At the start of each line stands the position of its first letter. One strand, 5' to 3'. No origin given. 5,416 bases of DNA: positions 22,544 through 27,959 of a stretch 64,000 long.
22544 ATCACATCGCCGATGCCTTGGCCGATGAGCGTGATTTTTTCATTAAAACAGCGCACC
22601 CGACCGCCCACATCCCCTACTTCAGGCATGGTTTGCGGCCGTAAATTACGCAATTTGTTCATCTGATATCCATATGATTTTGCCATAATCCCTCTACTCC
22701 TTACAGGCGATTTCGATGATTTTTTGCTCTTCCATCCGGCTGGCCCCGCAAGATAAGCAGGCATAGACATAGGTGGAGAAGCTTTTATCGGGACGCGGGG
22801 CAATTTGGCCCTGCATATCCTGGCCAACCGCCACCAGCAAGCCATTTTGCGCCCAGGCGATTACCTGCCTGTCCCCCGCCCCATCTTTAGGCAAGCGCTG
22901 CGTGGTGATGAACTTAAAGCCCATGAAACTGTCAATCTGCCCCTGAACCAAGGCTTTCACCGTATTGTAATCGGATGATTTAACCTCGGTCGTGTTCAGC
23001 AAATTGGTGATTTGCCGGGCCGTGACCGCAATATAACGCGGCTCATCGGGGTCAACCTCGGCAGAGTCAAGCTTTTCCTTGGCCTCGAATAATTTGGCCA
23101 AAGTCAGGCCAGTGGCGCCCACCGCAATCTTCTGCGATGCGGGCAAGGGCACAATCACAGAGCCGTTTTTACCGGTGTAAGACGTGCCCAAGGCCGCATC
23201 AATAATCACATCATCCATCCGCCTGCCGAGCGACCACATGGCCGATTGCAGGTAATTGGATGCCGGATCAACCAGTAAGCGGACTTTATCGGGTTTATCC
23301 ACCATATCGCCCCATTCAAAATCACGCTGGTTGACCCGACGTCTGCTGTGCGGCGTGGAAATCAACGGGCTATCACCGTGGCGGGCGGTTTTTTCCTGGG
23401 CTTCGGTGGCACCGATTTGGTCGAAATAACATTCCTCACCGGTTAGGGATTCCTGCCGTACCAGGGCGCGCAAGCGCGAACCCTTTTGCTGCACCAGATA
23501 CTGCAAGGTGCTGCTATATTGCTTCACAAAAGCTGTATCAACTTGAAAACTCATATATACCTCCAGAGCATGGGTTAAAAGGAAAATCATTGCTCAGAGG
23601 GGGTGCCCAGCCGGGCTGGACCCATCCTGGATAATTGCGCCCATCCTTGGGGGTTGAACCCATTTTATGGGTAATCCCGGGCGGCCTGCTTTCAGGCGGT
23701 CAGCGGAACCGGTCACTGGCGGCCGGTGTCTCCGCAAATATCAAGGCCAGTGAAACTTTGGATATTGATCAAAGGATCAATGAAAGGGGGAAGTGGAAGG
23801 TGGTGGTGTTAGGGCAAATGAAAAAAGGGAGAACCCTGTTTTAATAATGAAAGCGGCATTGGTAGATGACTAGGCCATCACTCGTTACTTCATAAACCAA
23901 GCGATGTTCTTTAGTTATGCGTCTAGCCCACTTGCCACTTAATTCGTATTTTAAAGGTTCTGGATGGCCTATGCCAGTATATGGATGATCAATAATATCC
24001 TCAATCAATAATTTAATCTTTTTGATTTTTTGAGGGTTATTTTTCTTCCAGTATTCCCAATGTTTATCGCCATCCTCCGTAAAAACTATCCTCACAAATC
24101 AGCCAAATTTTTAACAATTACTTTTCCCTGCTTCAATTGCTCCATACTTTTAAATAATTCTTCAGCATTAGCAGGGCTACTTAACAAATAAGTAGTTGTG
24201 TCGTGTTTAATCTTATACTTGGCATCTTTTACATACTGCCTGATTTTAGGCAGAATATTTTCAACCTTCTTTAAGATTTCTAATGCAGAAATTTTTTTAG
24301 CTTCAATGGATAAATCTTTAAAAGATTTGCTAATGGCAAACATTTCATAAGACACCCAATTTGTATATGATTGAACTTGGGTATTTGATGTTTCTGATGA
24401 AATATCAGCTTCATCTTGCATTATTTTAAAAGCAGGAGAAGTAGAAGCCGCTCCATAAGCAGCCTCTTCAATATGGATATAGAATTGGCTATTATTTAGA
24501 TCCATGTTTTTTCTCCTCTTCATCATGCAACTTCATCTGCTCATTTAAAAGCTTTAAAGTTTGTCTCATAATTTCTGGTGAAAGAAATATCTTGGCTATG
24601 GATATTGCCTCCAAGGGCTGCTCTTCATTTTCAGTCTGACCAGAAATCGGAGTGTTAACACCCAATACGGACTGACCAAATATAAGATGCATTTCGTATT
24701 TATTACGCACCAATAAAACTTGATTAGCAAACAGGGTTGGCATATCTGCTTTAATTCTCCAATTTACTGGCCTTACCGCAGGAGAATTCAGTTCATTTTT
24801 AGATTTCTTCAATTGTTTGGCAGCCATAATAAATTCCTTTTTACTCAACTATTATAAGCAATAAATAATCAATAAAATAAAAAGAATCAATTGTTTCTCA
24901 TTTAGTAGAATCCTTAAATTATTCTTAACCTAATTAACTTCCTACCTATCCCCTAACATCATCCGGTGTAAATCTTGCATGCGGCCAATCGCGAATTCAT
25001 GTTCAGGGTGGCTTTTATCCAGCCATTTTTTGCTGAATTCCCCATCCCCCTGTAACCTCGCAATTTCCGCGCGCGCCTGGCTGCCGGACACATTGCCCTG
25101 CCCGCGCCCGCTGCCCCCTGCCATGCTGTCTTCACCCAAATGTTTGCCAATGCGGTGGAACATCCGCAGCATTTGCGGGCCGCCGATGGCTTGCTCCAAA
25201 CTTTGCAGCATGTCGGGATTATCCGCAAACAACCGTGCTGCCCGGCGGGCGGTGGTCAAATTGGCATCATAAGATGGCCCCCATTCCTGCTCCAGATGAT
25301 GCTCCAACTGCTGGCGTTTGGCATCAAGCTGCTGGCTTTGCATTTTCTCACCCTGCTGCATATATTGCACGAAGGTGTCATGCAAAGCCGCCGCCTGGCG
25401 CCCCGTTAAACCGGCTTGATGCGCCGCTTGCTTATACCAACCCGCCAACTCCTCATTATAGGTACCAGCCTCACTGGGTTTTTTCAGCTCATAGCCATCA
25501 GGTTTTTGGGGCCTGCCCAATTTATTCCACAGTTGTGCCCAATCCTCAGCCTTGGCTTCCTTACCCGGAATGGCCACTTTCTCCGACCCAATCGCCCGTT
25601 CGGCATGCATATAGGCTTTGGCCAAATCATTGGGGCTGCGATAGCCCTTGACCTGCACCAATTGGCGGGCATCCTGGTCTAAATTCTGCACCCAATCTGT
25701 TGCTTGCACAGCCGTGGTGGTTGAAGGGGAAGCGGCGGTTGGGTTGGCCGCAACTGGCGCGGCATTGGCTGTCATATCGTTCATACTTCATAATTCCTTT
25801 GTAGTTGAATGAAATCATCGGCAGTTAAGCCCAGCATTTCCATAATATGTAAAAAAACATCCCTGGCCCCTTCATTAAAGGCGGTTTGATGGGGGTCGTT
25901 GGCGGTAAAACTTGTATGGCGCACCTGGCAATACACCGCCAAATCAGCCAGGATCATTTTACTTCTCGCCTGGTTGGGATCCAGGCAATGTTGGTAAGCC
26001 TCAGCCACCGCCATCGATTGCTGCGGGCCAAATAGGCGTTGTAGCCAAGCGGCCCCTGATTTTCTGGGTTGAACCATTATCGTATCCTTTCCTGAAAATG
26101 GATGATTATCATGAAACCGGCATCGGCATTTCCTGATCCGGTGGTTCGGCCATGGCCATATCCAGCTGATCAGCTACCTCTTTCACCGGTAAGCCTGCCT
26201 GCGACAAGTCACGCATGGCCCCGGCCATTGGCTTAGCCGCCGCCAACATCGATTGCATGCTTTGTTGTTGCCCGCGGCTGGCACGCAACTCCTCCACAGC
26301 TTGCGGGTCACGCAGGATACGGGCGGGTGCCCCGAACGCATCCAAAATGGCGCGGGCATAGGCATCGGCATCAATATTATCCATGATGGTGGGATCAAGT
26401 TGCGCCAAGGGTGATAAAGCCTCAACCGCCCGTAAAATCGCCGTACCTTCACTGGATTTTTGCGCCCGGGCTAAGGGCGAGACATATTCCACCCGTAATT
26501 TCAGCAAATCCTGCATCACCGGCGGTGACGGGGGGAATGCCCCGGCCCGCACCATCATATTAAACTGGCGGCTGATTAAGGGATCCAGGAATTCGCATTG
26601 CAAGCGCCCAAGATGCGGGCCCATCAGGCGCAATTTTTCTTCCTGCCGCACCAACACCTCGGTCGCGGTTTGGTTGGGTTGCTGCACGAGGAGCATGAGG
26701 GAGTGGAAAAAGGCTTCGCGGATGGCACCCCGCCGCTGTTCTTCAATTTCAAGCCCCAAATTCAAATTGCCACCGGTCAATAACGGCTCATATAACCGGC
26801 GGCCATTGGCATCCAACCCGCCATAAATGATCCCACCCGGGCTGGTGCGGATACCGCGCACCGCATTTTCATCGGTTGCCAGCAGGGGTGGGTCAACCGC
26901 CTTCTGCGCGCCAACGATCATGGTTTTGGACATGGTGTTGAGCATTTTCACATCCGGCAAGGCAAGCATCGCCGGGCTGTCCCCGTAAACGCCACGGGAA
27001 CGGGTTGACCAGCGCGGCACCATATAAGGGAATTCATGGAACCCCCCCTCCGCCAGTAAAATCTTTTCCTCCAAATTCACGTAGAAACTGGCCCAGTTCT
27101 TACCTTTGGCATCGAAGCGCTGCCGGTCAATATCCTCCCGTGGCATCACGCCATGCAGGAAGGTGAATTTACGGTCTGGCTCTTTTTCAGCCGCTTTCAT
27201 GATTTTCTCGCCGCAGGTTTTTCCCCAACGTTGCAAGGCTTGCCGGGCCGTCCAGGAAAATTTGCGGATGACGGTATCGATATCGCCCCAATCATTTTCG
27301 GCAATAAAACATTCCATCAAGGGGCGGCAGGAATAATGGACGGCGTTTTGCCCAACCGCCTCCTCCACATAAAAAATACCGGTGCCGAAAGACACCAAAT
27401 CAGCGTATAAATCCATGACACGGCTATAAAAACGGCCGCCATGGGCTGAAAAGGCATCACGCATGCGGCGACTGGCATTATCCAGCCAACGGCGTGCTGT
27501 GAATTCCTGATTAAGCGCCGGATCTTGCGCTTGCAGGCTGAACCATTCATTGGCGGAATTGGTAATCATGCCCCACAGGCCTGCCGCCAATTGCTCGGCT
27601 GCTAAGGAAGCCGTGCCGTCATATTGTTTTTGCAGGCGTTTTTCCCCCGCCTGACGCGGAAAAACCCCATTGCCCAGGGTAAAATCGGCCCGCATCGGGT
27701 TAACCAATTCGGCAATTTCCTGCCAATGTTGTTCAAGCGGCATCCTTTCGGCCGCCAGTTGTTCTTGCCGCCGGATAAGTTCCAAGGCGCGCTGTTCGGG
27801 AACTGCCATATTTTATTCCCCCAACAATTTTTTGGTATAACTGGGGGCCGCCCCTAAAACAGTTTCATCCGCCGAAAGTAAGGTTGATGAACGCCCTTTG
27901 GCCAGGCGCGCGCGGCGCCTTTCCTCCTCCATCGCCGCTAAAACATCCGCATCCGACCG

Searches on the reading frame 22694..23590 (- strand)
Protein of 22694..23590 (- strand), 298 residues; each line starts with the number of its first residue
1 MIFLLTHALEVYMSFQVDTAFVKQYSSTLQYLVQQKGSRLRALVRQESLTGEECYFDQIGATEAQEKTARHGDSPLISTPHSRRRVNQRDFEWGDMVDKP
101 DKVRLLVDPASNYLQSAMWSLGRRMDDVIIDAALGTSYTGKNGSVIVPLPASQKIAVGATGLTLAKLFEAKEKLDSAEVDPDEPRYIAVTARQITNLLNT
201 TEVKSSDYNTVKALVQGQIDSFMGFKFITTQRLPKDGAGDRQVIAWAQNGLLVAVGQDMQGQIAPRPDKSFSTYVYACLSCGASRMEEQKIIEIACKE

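Call 8: search_protein_families(library=pfam, proteins=[window:22694-23590:-], max_evalue=0.01)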
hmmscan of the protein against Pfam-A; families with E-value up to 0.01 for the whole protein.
window:22694-23590:- (298 aa): 1 family
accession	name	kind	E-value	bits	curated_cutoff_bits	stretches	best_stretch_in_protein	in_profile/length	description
PF19821.5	Phage_capsid_2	-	3.9e-87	292.6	25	1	17-298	1-293/293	Phage capsid protein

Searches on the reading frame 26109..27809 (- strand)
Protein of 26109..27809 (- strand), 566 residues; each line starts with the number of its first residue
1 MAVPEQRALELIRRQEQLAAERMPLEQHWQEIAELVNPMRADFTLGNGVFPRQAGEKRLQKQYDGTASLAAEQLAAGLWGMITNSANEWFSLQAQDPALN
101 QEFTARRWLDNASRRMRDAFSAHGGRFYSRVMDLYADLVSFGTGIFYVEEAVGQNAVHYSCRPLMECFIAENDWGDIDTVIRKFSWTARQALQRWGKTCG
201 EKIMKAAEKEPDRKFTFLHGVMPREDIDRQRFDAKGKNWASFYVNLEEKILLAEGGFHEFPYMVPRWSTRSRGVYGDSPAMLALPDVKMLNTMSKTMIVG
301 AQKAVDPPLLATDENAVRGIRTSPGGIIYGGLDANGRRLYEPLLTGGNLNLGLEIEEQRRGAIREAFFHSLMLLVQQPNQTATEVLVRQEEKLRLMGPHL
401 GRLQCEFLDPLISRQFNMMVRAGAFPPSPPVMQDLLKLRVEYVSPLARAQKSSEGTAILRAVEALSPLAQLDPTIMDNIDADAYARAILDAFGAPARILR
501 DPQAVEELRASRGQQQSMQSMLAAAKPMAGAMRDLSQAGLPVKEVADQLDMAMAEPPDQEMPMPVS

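Call 8: search_protein_families(library=pfam, proteins=[window:26109-27809:-], max_evalue=0.01)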
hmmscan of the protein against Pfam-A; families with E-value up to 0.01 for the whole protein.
window:26109-27809:- (566 aa): 1 family
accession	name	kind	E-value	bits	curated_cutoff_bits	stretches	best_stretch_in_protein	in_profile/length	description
PF12236.14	Head-tail_con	-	5.1e-136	454.4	27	1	10-499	3-489/489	Bacteriophage head to tail connecting protein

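Call 55: search_dna_similar(query=window:26109-27809:-, collection=phages, mode=protein, max_evalue=1e-20, max_rows=12)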
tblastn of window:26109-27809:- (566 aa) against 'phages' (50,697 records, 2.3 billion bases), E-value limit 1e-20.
Records with a match: 202; places in all: 202; records where one place covers at least 80% of the query: 191.
Best place of each record, by identity: <60% 202.
By first word of the organism name: Vibrio 45; Pelagibacter 22; Pseudomonas 16; Escherichia 15; Xanthomonas 15; Caudoviricetes 12; Salmonella 12; Liberibacter 12; Acinetobacter 6; Burkholderia 5; and 20 more.
By host as written in the record: - 55; Candidatus Pelagibacter ubique HTCC1062 14; Vibrio cholerae 2095 9; Vibrio cholerae 7; Xanthomonas albilineans CFBP2523 6; Pseudomonas aeruginosa PA14 5; Candidatus Pelagibacter sp. HTCC1062 4; Escherichia coli O157:H7 4; and 68 more.
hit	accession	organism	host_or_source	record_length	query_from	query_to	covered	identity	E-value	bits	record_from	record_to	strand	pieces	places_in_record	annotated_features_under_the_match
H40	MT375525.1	Pelagibacter phage Greip EXVC021P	Candidatus Pelagibacter ubique HTCC1062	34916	8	512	89%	42.4%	1e-111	372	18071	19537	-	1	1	head-tail connector protein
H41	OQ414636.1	Pelagibacter phage EXVC032P Baldr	Candidadtus Pelagibacter sp. HTCC1062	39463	13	561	97%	38.8%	1e-107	360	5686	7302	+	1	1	head-tail connector protein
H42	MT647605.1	Pelagibacter phage Lederberg EXVC029P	Candidatus Pelagibacter ubique HTCC1062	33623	11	512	89%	42.2%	2e-108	362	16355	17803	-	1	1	putative head-tail connector protein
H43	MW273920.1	Pelagibacter phage HTVC024P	Candidatus Pelagibacter sp. HTCC1062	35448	6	512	90%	41.4%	9e-110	366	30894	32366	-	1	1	head-tail connector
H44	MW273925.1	Pelagibacter phage HTVC203P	Candidatus Pelagibacter sp. FZCC0015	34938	11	500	87%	42.7%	3e-111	370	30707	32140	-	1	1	head-tail connector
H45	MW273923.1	Pelagibacter phage HTVC035P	Candidatus Pelagibacter sp. HTCC1062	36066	11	512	89%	41.6%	9e-108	360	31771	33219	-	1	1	head-tail connector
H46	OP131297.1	Pelagibacter phage Skadi-3 EXVC103P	Candidatus Pelagibacter ubique HTCC1062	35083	11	500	87%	42.3%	5e-110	367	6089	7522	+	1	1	head-tail connector/portal protein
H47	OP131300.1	Pelagibacter phage Skadi-7 EXVC107P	Candidatus Pelagibacter ubique HTCC1062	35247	11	500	87%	42.3%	5e-110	367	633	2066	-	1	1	head-tail connector/portal protein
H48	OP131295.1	Pelagibacter phage Skadi-10 EXVC110P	Candidatus Pelagibacter ubique HTCC1062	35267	11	500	87%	42.3%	5e-110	367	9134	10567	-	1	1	head-tail connector/portal protein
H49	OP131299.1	Pelagibacter phage Skadi-2 EXVC102P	Candidatus Pelagibacter ubique HTCC1062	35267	11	500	87%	42.3%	5e-110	367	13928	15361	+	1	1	head-tail connector/portal protein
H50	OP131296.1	Pelagibacter phage Skadi-8 EXVC108P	Candidatus Pelagibacter ubique HTCC1062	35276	11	500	87%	42.3%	5e-110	367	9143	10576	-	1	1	head-tail connector/portal protein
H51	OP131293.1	Pelagibacter phage Skadi-5 EXVC105P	Candidatus Pelagibacter ubique HTCC1062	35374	11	500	87%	42.3%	5e-110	367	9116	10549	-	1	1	head-tail connector/portal protein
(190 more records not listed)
